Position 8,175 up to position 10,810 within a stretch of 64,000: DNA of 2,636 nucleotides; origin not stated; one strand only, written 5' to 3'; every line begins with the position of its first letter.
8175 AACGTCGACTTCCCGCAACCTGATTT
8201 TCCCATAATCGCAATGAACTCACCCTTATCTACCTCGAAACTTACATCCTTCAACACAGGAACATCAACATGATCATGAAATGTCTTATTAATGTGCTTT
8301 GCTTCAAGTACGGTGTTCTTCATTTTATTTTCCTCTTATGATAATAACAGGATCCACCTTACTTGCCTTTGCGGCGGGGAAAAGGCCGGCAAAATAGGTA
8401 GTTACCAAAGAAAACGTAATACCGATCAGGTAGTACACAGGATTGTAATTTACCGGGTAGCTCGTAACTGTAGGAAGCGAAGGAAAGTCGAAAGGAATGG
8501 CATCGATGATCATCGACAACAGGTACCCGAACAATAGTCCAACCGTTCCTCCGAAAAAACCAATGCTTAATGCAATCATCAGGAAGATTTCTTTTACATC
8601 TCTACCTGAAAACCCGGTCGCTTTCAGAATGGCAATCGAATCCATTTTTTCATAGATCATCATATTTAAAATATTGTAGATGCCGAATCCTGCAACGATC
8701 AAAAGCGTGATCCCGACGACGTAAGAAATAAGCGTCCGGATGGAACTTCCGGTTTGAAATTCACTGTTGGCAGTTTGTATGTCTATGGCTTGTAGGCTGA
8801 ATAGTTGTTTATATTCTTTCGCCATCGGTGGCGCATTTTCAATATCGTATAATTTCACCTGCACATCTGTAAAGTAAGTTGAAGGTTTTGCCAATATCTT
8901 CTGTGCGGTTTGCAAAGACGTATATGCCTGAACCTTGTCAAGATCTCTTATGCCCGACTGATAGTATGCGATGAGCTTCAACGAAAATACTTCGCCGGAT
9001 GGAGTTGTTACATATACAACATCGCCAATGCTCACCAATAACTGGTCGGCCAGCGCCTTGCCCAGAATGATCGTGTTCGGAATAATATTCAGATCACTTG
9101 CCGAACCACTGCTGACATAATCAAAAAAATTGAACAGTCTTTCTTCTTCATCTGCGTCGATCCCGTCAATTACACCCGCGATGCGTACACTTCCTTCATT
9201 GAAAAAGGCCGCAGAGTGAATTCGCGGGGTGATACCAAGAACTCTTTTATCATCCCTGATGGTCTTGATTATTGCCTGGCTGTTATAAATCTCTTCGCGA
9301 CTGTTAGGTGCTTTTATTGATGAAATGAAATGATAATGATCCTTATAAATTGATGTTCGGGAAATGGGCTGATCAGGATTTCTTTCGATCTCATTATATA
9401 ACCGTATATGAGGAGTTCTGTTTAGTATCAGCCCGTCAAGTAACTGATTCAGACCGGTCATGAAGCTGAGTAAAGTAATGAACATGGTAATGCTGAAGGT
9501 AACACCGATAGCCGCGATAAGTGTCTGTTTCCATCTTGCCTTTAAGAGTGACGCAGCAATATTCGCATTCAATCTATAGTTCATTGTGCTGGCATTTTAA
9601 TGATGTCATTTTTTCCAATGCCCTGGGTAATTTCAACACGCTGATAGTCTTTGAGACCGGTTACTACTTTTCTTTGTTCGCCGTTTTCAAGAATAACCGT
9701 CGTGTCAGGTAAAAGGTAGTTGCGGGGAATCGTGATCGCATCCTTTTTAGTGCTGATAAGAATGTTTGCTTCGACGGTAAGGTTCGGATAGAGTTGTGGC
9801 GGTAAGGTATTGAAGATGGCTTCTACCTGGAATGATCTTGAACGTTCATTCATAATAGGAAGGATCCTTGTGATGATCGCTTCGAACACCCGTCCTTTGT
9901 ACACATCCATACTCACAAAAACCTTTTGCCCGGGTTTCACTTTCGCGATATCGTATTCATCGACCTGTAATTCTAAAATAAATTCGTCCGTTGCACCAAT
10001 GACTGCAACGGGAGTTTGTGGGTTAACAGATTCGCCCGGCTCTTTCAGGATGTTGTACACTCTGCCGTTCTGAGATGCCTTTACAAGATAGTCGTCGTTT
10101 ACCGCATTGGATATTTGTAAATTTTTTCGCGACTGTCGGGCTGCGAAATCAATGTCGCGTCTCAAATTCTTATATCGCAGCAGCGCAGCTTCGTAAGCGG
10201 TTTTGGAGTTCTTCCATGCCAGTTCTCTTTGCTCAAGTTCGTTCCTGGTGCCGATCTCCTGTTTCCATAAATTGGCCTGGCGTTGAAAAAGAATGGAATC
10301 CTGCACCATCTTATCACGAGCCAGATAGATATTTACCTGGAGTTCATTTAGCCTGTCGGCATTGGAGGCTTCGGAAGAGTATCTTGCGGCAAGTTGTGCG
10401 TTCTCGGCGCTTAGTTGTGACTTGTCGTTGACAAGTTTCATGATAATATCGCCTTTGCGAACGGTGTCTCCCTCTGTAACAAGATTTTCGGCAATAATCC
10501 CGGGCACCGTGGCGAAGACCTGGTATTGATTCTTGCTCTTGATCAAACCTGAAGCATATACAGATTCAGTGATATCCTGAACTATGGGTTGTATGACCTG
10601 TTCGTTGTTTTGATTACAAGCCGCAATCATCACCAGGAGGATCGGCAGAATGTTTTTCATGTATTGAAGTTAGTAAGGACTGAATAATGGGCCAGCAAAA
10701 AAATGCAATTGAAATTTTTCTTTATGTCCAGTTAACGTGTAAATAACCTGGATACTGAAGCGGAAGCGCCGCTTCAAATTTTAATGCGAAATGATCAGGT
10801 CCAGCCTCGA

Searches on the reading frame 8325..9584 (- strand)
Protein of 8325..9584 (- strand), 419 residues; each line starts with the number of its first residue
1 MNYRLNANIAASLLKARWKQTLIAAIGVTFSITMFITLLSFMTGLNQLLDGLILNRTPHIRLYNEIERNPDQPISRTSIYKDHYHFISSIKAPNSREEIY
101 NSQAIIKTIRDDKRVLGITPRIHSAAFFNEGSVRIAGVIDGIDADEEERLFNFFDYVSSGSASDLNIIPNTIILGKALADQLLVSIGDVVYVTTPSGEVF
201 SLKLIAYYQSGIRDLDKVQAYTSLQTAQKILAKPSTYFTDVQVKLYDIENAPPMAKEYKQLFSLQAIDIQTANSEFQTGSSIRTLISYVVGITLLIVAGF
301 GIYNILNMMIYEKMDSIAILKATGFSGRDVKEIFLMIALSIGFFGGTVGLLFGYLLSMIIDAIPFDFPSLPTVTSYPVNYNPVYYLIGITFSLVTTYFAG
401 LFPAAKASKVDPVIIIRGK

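Call 35: search_protein_families(library=pfam, proteins=[window:8325-9584:-], max_evalue=0.0001)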
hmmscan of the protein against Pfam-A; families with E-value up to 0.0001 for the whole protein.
window:8325-9584:- (419 aa): 2 families
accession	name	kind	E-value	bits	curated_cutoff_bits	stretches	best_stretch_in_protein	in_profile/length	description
PF02687.27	FtsX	-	9.5e-19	68.1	25.5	1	289-412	2-120/120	FtsX-like permease C-terminal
PF12704.14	MacB_PCD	-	1.9e-10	41.9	27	1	21-257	1-203/207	MacB-like periplasmic core domain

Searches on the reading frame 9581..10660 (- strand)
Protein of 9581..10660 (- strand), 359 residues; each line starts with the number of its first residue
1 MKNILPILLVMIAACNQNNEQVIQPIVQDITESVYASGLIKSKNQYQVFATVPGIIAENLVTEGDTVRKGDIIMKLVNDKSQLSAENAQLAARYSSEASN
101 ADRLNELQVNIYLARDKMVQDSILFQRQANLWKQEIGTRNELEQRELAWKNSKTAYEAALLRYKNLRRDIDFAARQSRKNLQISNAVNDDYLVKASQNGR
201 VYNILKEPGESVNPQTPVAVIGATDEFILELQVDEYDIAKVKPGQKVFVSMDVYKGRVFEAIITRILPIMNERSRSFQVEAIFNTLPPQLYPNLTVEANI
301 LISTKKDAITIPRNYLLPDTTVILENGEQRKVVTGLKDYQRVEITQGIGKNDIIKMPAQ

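Call 35: search_protein_families(library=pfam, proteins=[window:9581-10660:-], max_evalue=0.0001)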
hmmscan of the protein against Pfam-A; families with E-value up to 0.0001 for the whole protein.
window:9581-10660:- (359 aa): 3 families
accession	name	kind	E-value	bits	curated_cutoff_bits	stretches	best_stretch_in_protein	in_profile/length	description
PF13437.12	HlyD_3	-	2.9e-20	73.4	22.2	1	193-281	2-91/106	HlyD family secretion protein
PF16576.10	HlyD_D23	-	1.2e-17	64.3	30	1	34-293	6-211/214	Barrel-sandwich domain of CusB or HlyD membrane-fusion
PF00364.28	Biotin_lipoyl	-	2.2e-06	27.8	22.1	0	54-82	15-42/73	Biotin-requiring enzyme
